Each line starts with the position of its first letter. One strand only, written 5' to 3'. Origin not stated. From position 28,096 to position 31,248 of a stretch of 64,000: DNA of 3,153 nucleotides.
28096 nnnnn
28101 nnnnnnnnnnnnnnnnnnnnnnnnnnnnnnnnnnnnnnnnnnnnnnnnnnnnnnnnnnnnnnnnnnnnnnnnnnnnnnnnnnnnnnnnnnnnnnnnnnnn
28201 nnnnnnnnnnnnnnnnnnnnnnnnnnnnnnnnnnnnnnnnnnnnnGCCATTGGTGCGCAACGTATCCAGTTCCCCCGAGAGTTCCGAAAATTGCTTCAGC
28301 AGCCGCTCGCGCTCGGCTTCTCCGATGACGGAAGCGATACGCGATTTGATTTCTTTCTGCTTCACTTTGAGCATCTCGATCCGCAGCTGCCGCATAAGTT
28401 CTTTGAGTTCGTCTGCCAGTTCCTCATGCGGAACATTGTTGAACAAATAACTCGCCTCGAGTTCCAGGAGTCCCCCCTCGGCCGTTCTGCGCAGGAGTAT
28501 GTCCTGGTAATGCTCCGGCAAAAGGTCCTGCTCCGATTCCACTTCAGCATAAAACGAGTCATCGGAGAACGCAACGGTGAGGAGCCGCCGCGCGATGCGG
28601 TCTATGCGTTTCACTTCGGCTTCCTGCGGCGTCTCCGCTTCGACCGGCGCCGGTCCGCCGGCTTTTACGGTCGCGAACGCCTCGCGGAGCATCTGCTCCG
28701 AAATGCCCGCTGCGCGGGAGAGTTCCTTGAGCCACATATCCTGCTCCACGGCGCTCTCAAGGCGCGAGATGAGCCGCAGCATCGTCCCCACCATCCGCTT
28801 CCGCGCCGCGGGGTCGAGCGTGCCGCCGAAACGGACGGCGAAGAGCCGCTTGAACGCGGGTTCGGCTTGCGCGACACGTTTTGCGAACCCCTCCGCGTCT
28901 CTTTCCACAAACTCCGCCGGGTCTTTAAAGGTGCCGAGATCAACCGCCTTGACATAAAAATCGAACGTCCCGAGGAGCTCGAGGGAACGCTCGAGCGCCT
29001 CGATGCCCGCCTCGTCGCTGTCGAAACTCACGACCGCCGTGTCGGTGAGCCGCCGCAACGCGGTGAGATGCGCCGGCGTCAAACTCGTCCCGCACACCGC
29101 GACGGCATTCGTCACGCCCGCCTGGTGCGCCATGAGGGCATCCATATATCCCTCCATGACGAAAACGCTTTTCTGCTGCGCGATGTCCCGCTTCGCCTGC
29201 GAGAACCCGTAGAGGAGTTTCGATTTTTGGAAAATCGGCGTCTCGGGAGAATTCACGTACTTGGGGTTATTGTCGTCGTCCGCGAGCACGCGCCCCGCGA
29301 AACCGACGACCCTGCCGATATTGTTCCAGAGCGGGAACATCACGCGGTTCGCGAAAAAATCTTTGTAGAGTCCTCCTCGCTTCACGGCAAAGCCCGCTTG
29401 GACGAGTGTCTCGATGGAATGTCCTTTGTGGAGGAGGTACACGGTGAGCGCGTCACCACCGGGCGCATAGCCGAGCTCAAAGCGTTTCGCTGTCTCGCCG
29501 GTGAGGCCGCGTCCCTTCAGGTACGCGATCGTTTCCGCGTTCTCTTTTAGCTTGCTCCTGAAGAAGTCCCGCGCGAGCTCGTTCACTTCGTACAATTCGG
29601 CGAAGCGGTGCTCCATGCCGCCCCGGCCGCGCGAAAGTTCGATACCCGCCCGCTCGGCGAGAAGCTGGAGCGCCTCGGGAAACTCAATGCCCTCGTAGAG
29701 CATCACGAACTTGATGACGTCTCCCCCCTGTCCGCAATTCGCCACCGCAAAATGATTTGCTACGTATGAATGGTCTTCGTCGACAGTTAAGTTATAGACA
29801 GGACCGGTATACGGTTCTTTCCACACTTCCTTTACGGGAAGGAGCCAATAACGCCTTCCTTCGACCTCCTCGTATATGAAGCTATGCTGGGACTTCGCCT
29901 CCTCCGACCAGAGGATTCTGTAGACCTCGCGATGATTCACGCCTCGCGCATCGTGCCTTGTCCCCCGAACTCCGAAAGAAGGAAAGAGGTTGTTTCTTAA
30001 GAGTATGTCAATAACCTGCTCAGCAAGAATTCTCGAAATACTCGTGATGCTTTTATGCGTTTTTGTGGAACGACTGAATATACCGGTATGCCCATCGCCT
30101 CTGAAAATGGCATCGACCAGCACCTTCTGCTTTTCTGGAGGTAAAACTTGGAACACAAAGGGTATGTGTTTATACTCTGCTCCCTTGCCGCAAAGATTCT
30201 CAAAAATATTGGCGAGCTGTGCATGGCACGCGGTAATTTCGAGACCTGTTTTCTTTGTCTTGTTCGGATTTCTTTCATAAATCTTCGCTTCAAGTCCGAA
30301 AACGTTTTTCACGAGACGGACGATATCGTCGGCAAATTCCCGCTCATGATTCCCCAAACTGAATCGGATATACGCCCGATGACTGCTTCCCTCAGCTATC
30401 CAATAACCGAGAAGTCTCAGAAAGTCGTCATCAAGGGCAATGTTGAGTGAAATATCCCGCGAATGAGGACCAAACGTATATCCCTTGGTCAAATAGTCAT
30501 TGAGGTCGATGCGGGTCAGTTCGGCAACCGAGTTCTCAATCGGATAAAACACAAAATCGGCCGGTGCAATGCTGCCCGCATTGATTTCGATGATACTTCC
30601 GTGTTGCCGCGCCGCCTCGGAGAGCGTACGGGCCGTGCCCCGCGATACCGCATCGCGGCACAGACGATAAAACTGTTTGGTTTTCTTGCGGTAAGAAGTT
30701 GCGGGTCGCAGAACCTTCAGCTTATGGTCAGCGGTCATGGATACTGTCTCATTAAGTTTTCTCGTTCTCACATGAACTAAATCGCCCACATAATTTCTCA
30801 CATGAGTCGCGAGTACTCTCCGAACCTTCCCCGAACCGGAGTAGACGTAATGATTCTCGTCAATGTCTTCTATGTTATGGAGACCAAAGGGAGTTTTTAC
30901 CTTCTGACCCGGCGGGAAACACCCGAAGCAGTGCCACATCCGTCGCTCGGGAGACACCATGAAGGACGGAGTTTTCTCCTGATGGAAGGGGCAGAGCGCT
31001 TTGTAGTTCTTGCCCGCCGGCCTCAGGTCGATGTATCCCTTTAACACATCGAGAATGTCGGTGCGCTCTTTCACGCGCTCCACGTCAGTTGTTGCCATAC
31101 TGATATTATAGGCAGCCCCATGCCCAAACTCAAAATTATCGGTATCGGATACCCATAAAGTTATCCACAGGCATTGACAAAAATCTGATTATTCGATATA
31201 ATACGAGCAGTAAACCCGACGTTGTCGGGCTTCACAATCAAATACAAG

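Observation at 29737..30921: A full-length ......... intein lies in the zinc-binding domain of DNA primase DnaG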

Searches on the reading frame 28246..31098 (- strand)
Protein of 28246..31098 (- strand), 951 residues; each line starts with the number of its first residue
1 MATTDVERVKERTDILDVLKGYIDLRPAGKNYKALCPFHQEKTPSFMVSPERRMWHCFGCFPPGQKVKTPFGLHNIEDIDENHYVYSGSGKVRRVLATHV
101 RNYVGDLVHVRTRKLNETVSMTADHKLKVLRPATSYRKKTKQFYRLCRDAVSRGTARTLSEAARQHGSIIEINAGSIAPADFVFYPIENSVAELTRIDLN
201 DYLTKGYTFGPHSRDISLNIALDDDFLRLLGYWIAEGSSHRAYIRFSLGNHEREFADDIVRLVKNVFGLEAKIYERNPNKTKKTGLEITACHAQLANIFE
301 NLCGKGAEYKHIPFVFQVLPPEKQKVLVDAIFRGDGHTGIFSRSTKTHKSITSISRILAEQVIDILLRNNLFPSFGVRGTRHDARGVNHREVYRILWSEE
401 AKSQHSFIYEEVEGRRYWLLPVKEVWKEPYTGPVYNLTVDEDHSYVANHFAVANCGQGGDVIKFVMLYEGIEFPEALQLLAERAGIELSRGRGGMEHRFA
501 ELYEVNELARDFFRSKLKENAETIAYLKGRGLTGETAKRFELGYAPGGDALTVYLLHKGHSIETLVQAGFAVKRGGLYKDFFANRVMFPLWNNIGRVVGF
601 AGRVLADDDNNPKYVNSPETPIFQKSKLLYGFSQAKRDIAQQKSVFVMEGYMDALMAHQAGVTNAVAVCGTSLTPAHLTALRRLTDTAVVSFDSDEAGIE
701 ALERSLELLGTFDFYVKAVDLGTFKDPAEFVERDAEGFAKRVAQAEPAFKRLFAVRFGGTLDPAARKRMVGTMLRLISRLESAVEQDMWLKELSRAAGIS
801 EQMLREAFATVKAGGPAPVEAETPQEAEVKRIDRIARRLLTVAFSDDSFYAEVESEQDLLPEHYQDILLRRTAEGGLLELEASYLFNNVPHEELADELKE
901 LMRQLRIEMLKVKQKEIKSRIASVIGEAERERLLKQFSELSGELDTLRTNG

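Call 4: search_protein_families(library=pfam, proteins=[window:28246-31098:-], max_evalue=0.1)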
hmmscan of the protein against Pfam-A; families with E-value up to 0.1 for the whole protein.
window:28246-31098:- (951 aa): 9 families
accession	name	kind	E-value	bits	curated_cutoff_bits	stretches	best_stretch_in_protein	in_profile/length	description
PF08275.17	DNAG_N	-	1.1e-35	122.9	26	1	512-636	1-128/128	DNA primase catalytic core, N-terminal domain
PF01807.25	Zn_ribbon_DnaG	-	4.1e-32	110.3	24.9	2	3-68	3-68/98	CHC2 zinc finger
PF13155.12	Toprim_2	-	2.2e-17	63.6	22.1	1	646-730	1-87/88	Toprim-like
PF13662.12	Toprim_4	-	2.4e-12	47.3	25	1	645-709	3-74/85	Toprim domain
PF14528.11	LAGLIDADG_3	-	7.8e-12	45.7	22.5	1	227-289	5-67/82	LAGLIDADG-like domain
PF01751.28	Toprim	-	9.9e-08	32.5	23.1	1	645-707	2-78/96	Toprim domain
PF10410.14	DnaB_bind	-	1.4e-05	25.7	20.6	1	762-802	16-56/56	DnaB-helicase binding domain of primase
PF14890.11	Intein_splicing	-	0.0005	20.4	35.8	1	95-452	38-153/155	Intein splicing domain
PF13362.12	Toprim_3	-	0.0024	18.7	27.2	1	645-728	2-86/95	Toprim domain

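Call 5: search_protein_families(library=ncbifam, proteins=[window:28246-31098:-], max_evalue=1)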
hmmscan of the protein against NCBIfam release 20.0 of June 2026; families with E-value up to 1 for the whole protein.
window:28246-31098:- (951 aa): 12 families
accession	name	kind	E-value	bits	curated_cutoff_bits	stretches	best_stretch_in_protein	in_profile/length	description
TIGR01391.1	dnaG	equivalog_domain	1.3e-115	386.5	283.6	2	454-795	60-412/414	DNA primase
NF011303.0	PRK14715.1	equivalog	2.3e-11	41.6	1585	1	225-395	1119-1276/1627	DNA-directed DNA polymerase II large subunit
NF006382.0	PRK08624.1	equivalog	5.1e-09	35.5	440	1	576-694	174-299/373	hypothetical protein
NF045703.1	rSAM_Tes_intein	exception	2.8e-08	32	1700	1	214-455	359-611/1040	tetraether lipid synthase Tes, intein-containing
NF011491.0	PRK14898.1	equivalog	3.2e-07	28.8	783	1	197-388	207-394/860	DNA-directed RNA polymerase subunit A''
TIGR00646.1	MG010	hypoth_equivalog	3.6e-07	29.9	260.65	1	554-729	33-199/218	DNA primase-like protein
NF038098.1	GyrA_w_intein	exception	7.3e-07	27.4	1850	1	229-368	242-379/1232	intein-containing DNA gyrase subunit A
TIGR01443.1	intein_Cterm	domain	2.4e-05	24.5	15.6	1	433-455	1-24/24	intein C-terminal splicing region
NF003108.1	PRK04031.1-1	equivalog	0.00011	21.6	300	1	636-706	157-224/419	DNA primase DnaG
TIGR01445.1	intein_Nterm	domain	0.00023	22.1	24.5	1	60-127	1-81/83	intein N-terminal splicing region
NF038162.1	RtcB_rel_intein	exception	0.033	12.1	1150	1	250-456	391-580/961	intein-containing RtcB family protein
NF006207.0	PRK08332.1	equivalog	0.07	10.3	2400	0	434-457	1221-1244/1684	vitamin B12-dependent ribonucleotide reductase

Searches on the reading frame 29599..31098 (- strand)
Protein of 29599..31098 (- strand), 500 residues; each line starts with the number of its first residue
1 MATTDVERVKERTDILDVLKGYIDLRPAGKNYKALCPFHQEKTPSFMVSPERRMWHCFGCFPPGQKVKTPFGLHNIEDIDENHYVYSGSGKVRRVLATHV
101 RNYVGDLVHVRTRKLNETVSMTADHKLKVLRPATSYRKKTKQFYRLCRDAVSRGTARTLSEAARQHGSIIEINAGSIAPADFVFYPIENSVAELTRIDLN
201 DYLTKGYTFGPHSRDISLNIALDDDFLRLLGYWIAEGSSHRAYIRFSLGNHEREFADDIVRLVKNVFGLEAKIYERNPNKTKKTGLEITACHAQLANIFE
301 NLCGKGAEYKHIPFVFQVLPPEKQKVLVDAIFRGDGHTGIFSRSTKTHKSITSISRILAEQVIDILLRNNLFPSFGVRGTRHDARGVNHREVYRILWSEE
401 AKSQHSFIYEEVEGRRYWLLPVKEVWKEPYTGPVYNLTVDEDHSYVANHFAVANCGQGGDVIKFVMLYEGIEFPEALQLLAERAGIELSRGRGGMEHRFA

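Call 58: predict_structure(alignment_id=A3)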
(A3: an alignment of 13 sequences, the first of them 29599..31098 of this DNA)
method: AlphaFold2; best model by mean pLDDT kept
length: 500 residues; sequences in the alignment: 13
mean_pLDDT: 85.7   pTM: 0.81
mean pLDDT of the five models: 85.7, 82.3, 78.0, 76.9, 74.4
residues with pLDDT >= 90: 229; 70-90: 224; 50-70: 35; < 50: 12
segments of 3 or more residues with pLDDT < 50: 492-500
pLDDT, mean of each block of 10 residues (from residue 1): 71 87 83 77 72 73 92 91 89 83 86 91 88 75 89 93 91 90 90 92 73 80 97 89 84 95 95 87 87 89 91 93 96 93 84 94 93 91 87 92 78 89 94 83 83 72 87 88 83 37
secondary structure, 60 per line:
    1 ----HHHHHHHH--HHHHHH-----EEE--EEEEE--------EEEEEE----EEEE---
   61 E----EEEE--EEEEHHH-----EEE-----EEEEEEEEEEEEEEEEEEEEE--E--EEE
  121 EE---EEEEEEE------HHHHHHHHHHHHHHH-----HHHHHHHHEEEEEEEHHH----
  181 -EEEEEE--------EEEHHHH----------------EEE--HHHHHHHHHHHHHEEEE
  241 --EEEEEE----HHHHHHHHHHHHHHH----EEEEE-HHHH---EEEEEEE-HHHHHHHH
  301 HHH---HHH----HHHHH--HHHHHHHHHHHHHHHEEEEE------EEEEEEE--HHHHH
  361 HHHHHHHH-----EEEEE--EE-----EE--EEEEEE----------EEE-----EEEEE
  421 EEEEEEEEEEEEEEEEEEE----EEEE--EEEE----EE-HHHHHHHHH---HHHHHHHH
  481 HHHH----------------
elements in order: H5-12 H15-20 E26-28 E31-35 E44-49 E54-57 E66-69 E72-75 E84-86 E92-112 E118-122 E126-132 H139-153 H159-166 E167-173 E182-187 E196-198 H199-202 E219-221 H224-236 E237-240 E243-248 H253-267 E272-276 H278-281 E285-291 H293-303 H314-318 H321-335 E336-340 E347-353 H356-368 E374-378 E392-397 E408-410 E416-439 E444-447 E450-453 H461-469 H473-484
